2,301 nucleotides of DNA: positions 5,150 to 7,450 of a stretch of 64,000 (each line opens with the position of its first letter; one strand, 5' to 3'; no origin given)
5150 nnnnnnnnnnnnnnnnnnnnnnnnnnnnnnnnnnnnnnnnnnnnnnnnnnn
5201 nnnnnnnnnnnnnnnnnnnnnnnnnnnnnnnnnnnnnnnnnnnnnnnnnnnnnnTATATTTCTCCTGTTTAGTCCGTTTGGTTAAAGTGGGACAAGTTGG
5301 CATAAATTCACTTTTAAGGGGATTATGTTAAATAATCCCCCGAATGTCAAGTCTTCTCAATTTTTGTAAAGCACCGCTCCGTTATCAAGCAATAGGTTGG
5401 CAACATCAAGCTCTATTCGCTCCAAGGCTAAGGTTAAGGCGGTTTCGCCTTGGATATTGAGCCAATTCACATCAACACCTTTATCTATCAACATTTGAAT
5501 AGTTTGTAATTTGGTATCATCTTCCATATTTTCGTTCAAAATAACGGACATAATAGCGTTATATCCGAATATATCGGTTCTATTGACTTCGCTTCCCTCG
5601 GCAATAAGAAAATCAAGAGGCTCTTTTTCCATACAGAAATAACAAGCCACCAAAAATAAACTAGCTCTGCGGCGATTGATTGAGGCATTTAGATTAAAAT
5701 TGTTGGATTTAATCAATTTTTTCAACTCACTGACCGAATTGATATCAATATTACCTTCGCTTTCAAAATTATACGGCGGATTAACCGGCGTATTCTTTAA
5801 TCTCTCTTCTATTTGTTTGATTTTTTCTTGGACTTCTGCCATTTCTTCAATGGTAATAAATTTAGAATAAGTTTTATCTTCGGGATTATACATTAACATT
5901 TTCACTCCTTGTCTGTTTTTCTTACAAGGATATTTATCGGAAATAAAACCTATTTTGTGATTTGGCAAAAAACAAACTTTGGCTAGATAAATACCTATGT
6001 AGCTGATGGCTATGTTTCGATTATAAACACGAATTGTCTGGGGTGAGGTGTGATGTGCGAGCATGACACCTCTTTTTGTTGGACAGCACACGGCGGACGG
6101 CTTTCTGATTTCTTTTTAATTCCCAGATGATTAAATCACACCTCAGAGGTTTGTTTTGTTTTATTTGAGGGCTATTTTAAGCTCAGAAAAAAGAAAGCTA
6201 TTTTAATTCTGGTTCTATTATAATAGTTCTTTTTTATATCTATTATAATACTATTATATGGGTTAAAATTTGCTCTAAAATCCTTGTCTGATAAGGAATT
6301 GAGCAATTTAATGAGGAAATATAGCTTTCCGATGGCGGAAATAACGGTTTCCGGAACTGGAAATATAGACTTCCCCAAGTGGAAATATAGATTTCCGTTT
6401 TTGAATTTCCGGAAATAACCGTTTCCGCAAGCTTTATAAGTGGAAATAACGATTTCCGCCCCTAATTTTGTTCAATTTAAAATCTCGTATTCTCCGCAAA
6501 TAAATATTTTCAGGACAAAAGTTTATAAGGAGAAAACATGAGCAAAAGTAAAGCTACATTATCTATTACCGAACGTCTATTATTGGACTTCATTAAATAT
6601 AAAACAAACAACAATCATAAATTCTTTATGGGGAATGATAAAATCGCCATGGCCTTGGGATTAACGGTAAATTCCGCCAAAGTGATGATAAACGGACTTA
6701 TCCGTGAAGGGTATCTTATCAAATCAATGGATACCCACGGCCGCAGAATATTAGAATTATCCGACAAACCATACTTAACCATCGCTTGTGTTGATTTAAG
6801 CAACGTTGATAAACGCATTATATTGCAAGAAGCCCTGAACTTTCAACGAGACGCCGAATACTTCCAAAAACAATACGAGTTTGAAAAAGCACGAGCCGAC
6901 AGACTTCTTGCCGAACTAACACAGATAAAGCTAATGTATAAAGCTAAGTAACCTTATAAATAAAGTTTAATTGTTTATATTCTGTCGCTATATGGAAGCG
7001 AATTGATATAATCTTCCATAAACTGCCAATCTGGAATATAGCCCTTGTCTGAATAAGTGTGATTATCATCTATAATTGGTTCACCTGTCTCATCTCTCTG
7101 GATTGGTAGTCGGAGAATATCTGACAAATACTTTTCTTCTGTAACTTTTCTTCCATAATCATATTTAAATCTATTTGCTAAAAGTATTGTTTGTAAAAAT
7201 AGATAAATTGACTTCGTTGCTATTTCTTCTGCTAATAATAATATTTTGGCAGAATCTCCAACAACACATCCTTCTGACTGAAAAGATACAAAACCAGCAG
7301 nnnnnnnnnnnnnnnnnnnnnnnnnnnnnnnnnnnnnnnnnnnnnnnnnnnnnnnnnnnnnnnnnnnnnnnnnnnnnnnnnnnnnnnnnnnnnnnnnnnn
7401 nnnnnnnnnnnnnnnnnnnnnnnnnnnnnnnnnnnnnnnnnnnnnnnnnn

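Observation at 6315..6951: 22-bp-spaced iteron-like palindromic repeats upstream of a small winged-helix protein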

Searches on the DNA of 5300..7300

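Call 25: search_rna_families(source=window, start=5300, end=7300, threshold=evalue, max_evalue=1)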
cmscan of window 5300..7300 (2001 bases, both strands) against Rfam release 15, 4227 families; matches with E-value up to 1: 0.
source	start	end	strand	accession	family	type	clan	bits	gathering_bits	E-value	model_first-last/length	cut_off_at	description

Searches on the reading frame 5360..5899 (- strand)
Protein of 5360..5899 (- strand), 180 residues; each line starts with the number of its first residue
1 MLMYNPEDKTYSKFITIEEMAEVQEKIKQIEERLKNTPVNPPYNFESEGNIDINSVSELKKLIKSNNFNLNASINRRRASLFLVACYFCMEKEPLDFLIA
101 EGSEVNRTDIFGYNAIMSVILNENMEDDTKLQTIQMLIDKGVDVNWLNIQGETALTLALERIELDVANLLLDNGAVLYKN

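Call 9: search_protein_families(library=pfam, proteins=[window:5360-5899:-], max_evalue=0.01)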
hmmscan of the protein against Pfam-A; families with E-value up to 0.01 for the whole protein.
window:5360-5899:- (180 aa): 5 families
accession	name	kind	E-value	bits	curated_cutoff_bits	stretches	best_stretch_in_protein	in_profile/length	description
PF13637.12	Ank_4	-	5.8e-11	42.8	22.7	1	130-169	9-48/50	Ankyrin repeats (many copies)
PF12796.13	Ank_2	-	2.5e-09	38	27.3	1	85-175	4-84/90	Ankyrin repeats (3 copies)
PF13857.12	Ank_5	-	1.9e-05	25.4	27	0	137-175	1-40/56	Ankyrin repeats (many copies)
PF13606.12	Ank_3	-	0.0005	20.7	22.3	0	112-145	2-29/30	Ankyrin repeat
PF00023.36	Ank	-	0.00054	20.6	21.1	0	151-176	2-28/33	Ankyrin repeat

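Call 68: search_protein_families(library=padloc, proteins=[window:5360-5899:-], max_evalue=0.01)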
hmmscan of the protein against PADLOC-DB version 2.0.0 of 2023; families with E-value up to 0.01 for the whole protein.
window:5360-5899:- (180 aa): 1 family
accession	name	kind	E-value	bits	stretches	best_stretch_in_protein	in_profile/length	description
PDLC04783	PDC-M72A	-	4.2e-09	34.1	1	60-177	214-322/392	-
